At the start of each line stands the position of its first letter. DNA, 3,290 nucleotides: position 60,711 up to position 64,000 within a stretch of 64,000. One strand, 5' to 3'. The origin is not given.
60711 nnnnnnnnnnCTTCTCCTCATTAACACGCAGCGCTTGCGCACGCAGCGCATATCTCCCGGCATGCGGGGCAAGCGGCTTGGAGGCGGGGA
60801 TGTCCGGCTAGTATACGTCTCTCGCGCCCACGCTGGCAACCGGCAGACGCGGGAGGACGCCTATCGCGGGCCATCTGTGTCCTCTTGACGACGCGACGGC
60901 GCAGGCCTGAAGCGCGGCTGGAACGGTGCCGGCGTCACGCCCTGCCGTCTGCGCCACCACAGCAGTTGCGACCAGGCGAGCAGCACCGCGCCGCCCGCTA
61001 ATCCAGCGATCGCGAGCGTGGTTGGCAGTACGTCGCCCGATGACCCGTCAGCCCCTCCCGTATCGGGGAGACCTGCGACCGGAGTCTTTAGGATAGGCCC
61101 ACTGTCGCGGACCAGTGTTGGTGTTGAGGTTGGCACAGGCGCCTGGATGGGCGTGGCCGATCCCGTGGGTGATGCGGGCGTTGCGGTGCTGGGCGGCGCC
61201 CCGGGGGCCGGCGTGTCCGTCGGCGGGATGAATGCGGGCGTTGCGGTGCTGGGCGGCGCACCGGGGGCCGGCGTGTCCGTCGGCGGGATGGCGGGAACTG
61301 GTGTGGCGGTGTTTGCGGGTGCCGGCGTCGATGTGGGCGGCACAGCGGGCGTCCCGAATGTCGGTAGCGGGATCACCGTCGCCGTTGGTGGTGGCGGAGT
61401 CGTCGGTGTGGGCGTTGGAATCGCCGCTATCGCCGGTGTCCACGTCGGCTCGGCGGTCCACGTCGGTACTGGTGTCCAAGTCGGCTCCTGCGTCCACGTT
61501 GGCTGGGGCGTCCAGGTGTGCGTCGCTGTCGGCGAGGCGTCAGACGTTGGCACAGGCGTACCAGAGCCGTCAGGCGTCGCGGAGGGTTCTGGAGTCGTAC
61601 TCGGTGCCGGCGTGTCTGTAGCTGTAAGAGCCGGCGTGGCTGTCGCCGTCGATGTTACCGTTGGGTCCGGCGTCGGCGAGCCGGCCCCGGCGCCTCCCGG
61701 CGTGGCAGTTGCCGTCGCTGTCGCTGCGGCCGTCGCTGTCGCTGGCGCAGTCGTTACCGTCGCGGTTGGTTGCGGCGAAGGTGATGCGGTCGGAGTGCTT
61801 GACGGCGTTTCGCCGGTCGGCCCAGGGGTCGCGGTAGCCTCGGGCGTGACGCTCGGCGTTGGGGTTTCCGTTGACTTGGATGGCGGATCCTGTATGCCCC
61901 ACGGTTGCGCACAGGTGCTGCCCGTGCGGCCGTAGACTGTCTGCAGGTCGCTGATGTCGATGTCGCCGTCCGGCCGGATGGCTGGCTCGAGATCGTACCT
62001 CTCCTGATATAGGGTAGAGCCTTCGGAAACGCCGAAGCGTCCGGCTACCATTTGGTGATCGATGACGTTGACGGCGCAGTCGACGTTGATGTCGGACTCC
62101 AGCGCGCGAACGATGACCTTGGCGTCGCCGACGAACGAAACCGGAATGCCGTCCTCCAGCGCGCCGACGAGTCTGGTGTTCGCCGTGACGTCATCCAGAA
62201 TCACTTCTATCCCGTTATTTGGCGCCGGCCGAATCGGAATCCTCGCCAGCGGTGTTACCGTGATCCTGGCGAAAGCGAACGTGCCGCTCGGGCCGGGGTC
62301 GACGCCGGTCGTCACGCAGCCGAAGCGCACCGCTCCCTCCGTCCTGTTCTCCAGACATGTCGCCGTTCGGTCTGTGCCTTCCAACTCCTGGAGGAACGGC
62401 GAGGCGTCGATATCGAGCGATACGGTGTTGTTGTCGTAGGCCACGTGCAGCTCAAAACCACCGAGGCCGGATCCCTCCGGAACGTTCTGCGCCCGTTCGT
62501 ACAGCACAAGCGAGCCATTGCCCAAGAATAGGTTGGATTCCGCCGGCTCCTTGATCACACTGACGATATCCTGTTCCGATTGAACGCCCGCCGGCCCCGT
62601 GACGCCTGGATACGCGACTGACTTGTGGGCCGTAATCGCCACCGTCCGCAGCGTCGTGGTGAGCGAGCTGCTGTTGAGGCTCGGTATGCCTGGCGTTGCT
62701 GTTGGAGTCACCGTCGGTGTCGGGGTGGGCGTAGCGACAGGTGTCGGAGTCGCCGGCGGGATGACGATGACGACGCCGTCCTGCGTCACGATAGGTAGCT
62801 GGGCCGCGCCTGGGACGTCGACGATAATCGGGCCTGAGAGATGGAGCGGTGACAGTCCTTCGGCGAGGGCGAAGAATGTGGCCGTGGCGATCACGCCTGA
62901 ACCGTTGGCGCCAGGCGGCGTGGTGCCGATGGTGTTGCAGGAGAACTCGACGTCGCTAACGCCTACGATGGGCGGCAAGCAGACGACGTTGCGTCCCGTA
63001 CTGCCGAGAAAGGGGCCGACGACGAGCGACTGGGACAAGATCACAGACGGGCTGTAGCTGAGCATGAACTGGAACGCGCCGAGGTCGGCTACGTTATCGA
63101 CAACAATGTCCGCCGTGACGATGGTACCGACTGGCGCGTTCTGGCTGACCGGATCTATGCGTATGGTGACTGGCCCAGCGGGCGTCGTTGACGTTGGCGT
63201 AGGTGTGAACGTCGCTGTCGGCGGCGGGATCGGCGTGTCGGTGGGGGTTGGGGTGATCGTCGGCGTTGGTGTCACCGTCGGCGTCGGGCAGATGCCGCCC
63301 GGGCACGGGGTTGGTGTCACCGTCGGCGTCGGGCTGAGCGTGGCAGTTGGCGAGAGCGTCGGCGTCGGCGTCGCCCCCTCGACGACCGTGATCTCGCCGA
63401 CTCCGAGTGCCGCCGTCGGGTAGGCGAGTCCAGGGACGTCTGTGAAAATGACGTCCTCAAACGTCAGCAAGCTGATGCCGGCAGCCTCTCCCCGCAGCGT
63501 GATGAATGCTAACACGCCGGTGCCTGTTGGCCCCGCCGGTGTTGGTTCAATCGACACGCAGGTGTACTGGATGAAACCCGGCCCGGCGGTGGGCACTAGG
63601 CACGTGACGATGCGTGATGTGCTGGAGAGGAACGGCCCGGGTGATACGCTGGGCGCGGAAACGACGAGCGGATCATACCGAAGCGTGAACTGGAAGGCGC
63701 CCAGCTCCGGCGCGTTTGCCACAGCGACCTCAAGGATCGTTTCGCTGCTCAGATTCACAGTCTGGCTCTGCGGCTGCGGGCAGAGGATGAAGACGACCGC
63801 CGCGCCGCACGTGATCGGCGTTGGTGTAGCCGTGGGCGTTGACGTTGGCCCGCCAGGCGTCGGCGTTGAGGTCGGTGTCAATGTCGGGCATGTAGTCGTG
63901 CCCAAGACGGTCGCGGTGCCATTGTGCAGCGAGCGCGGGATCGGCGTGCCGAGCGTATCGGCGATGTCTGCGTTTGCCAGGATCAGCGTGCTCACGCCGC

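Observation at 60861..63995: Scaffoldin-like giant protein truncated by the window edge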

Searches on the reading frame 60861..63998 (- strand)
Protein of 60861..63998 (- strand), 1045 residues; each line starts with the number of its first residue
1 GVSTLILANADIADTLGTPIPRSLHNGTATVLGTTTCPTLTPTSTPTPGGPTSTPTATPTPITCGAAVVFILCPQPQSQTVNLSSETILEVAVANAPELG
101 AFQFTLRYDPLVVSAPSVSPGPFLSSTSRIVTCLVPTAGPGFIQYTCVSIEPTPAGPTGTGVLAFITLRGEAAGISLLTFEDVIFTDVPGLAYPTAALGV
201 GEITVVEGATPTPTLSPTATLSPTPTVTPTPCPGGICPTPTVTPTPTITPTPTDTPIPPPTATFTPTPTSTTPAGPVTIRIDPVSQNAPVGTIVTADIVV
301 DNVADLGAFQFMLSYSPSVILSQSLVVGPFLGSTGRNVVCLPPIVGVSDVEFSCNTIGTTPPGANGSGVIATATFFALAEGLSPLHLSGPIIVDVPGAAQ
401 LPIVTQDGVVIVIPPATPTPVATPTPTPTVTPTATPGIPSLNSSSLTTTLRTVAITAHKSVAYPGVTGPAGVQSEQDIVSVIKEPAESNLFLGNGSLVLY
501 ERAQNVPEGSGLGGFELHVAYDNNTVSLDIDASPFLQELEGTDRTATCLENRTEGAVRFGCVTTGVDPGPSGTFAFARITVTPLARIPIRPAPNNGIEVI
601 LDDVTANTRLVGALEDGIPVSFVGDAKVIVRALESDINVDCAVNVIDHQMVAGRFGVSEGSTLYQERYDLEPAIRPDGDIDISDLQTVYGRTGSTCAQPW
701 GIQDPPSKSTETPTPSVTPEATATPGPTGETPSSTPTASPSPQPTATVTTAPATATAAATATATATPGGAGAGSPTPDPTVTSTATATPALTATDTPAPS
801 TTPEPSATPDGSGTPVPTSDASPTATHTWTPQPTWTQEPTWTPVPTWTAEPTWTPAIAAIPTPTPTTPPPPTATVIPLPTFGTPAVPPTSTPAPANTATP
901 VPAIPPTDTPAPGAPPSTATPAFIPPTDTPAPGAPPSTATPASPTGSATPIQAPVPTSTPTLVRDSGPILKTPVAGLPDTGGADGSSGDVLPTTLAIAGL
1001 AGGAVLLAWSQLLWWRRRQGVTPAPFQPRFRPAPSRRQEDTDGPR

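Call 5: search_protein_families(library=pfam, proteins=[window:60861-63998:-], max_evalue=1)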
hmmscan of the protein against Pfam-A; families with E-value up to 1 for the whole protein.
window:60861-63998:- (1045 aa): 1 family
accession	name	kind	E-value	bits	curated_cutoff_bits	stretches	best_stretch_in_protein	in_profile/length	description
PF00963.24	Cohesin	-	4.1e-10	40.4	24.1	2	281-410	5-137/139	Cohesin domain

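Call 6: search_protein_families(library=ncbifam, proteins=[window:60861-63998:-], max_evalue=1)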
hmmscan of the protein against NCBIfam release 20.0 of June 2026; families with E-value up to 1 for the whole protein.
window:60861-63998:- (1045 aa): 1 family
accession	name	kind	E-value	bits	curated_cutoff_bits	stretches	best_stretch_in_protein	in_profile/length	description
NF010300.0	PRK13740.1-1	equivalog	0.17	11.7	114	1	586-615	3-31/75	conjugal transfer relaxosome protein TraY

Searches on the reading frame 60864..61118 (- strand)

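Call 11: search_protein_families(library=pfam, proteins=[window:60864-61118:-], max_evalue=10)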
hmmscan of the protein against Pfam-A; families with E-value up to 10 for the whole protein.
seq(85 aa): 1 family
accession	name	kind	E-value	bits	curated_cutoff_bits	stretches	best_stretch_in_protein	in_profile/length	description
PF22512.1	Csa_translocation_dom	-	0.15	12.1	27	1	9-30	10-31/44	Colicin S4 translocation domain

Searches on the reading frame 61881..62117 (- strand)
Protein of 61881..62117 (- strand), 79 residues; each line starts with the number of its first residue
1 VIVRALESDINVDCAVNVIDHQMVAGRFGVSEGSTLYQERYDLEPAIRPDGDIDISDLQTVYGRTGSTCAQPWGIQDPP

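Call 11: search_protein_families(library=pfam, proteins=[window:61881-62117:-], max_evalue=10)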
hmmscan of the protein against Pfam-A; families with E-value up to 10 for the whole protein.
seq(79 aa): 1 family
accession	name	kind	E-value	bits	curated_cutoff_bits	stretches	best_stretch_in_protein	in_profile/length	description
PF00404.24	Dockerin_1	-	0.076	13.7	22.9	1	8-61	2-52/57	Dockerin type I domain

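Call 42: search_solved_structures(query=A2, max_evalue=1, show_alignments=2)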
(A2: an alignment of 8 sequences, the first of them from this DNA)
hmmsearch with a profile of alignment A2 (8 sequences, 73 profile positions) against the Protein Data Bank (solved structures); distinct sequences matched with E-value up to 1: 29.
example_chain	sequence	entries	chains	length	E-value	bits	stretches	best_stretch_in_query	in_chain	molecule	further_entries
2y3n_B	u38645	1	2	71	4.7e-08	35.8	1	6-68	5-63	CELLULOSOMAL FAMILY-48 PROCESSIVE GLYCOSIDE HYDROLASE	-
2b59_B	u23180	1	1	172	5.2e-07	32.5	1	6-69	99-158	Cellulosomal scaffolding protein A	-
3kcp_A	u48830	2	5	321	2.3e-06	30.4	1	6-69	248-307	Cellulosomal-scaffolding protein A | Cellulosome anchoring protein cohesin region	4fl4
5g5d_B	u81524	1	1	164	1.1e-05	28.3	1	7-69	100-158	CELLULOSOMAL-SCAFFOLDING PROTEIN A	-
5k39_B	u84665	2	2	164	2.3e-05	27.2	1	12-66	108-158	Dockerin module from a protein of unknown function | Ig domain protein group 2 domain protein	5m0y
4wi0_B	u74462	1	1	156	0.00018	24.4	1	11-67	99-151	Cellulosomal scaffoldin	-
4u3s_B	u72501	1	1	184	0.00024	24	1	11-67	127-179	Cellulosomal scaffoldin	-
5lxv_B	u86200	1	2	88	0.006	19.5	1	6-58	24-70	Carbohydrate-binding protein WP_009985128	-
2jnk_A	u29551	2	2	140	0.0093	18.9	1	6-64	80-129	Hyalurononglucosaminidase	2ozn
4dh2_B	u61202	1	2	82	0.013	18.4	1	4-24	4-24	Dockerin type 1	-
2ccl_B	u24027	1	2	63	0.024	17.6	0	5-24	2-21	ENDO-1,4-BETA-XYLANASE Y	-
4uyp_B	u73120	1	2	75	0.065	16.2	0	5-24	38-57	Cellulosomal scaffoldin adaptor protein B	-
4uyq_B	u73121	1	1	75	0.066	16.1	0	6-24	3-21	Cellulosomal scaffoldin adaptor protein B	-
8ajy_B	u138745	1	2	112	0.11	15.4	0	4-31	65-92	Dockerin from ScaH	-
1ohz_B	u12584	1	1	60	0.14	15.1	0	8-24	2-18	ENDO-1,4-BETA-XYLANASE Y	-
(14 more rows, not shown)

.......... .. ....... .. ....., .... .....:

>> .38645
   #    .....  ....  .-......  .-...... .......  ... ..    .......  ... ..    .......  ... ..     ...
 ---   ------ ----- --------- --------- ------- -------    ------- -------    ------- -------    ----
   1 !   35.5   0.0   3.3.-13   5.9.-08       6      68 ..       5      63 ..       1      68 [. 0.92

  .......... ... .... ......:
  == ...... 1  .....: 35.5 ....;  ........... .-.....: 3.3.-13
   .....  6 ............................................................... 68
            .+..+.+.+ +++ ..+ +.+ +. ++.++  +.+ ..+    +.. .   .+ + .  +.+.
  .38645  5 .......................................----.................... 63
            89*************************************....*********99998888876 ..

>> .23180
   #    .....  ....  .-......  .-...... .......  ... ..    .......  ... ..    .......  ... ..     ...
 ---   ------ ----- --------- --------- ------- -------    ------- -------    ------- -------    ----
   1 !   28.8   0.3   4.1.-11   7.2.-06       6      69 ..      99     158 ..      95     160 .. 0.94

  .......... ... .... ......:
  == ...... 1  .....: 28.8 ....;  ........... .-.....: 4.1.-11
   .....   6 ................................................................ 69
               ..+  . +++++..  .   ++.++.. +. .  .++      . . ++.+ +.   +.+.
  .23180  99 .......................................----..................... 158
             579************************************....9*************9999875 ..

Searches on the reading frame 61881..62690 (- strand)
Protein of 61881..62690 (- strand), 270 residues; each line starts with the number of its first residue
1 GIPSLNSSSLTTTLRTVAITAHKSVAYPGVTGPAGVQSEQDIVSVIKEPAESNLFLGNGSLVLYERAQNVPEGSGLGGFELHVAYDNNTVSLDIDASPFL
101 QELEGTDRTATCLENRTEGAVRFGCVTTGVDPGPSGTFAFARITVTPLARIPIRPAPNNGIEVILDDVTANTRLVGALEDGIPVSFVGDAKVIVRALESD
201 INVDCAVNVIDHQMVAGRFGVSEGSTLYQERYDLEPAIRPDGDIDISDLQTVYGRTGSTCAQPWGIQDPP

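Call 14: find_related_loci(query=window:61881-62690:-, collection=genome_contigs, flank=10000)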
Query seq(270 aa) (270 aa) in genome_contigs; peptide patterns used: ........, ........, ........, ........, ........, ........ (x = any residue, [..] = any of these).
117 stretches matched a pattern; 1 encode a relative of the query (tblastn E <= 1e-3); 1 distinct loci.
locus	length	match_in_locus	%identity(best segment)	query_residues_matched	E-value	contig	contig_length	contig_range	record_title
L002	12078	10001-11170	70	1-262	4e-115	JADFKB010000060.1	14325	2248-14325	MAG: Chloroflexota bacterium isolate B45T1L10 B45T1L10_NODE6493, whole genome shotgun sequence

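Call 20: find_homologous_proteins(query=window:61881-62690:-, max_evalue=0.001)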
Query seq(270 aa) (270 aa): 5 proteins with E <= 0.001 among 1183 candidates.
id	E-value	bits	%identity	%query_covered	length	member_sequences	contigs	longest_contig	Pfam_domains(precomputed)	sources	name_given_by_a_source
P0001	6.4e-61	224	51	84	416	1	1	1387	-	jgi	-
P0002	2.8e-54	202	45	90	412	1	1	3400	-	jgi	jgi:hypothetical protein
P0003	4.4e-27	113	40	72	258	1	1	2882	-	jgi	jgi:hypothetical protein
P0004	1.0e-11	63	29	69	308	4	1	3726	PF13405.13,PF00404.25,PF13517.13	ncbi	ncbi:MAG: dockerin type I domain-containing protein, partial [Anaerolineae bacterium]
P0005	8.4e-5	40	32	15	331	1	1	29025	PF00963.25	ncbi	-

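Call 34: predict_structure(alignment_id=A1)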
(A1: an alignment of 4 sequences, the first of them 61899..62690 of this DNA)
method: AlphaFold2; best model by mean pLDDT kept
length: 264 residues; sequences in the alignment: 4
mean_pLDDT: 62.5   pTM: 0.59
mean pLDDT of the five models: 62.5, 57.7, 56.8, 48.3, 43.6
residues with pLDDT >= 90: 40; 70-90: 95; 50-70: 21; < 50: 108
segments of 3 or more residues with pLDDT < 50: 1-40, 198-264
pLDDT, mean of each block of 10 residues (from residue 1): 34 25 25 35 80 68 89 87 88 93 88 89 89 89 87 64 72 80 81 64 36 33 34 38 38 33 29
secondary structure, 60 per line:
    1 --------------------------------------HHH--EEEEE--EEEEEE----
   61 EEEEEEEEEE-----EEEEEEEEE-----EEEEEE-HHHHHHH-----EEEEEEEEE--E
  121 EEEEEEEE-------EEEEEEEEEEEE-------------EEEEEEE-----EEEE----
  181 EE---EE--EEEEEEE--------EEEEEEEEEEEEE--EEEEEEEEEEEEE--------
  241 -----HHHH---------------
elements in order: E44-48 E51-56 E61-70 E76-84 E90-95 H97-103 E109-117 E120-128 E136-147 E161-167 E173-176 E190-196 E205-217 E220-232 H246-249

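Call 36: fold_search(model_id=the predicted structure, library=pdb)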
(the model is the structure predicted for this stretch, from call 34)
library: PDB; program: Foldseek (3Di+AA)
matches with E <= 10: 979; with E <= 0.001: 53
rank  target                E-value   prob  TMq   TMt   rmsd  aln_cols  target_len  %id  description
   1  4dh2_A                8.9e-08  1.00  0.44  0.68   4.0       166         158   15  Crystal structure of Coh-OlpC(Cthe_0452)-Doc435(Cthe_0435) complex: A novel type I Cohesin-Dockerin complex from Clost (released 2012-11-28)
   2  1g1k_A                9.4e-08  1.00  0.46  0.81   3.1       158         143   13  COHESIN MODULE FROM THE CELLULOSOME OF CLOSTRIDIUM CELLULOLYTICUM (released 2000-11-22)
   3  4dh2_C                1.4e-07  1.00  0.43  0.68   4.0       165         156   15  Crystal structure of Coh-OlpC(Cthe_0452)-Doc435(Cthe_0435) complex: A novel type I Cohesin-Dockerin complex from Clost (released 2012-11-28)
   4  2vn5_C                1.6e-07  1.00  0.45  0.76   4.2       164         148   12  The Clostridium cellulolyticum dockerin displays a dual binding mode for its cohesin partner (released 2008-05-20)
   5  4uyp_C                2.0e-07  1.00  0.46  0.77   3.5       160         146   19  High resolution structure of the third cohesin ScaC in complex with the ScaB dockerin with a mutation in the N-termina (released 2015-04-15)
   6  5nrm_A                2.0e-07  1.00  0.41  0.71   4.3       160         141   11  Crystal structure of the sixth cohesin from Acetivibrio cellulolyticus' scaffoldin B in complex with Cel5 dockerin S51 (released 2018-01-31)
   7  2xdh                  2.1e-07  1.00  0.40  0.71   3.9       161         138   10  Non-cellulosomal cohesin from the hyperthermophilic archaeon Archaeoglobus fulgidus (released 2010-05-26)
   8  5nrk_A                2.9e-07  1.00  0.41  0.69   4.3       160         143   12  Crystal structure of the sixth cohesin from Acetivibrio cellulolyticus' scaffoldin B in complex with Cel5 dockerin S15 (released 2018-01-31)
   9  6kgf_C                4.5e-07  1.00  0.44  0.74   3.8       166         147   11  Crystal structure of CaDoc0917(R16D)-CaCohA2 complex at pH 8.2 (released 2020-07-08)
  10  2vn6_A                5.9e-07  1.00  0.46  0.75   3.1       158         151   13  The Clostridium cellulolyticum dockerin displays a dual binding mode for its cohesin partner (released 2008-05-13)
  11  6kgd_A                5.9e-07  1.00  0.45  0.76   3.6       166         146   13  Crystal structure of CaDoc0917(R49D)-CaCohA2 complex at pH 8.0 (released 2020-07-08)
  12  6kgc_A                9.0e-07  1.00  0.45  0.77   3.3       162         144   12  Crystal structure of CaDoc0917(R49D)-CaCohA2 complex at pH 5.4 (released 2020-07-08)
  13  4uyp_A                1.1e-06  1.00  0.44  0.75   3.3       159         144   19  High resolution structure of the third cohesin ScaC in complex with the ScaB dockerin with a mutation in the N-termina (released 2015-04-15)
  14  2vn5_A                1.4e-06  1.00  0.46  0.79   3.1       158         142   13  The Clostridium cellulolyticum dockerin displays a dual binding mode for its cohesin partner (released 2008-05-20)
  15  1aoh_A                1.5e-06  1.00  0.42  0.71   3.9       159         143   12  SINGLE COHESIN DOMAIN FROM THE SCAFFOLDING PROTEIN CIPA OF THE CLOSTRIDIUM THERMOCELLUM CELLULOSOME (released 1998-07-08)
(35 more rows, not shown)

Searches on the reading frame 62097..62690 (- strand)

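Call 11: search_protein_families(library=pfam, proteins=[window:62097-62690:-], max_evalue=10)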
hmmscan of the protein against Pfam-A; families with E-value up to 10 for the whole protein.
seq(198 aa): 1 family
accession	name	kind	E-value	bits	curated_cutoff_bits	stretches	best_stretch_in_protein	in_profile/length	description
PF01472.26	PUA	-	0.14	12.5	24.8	1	18-48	12-42/74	PUA domain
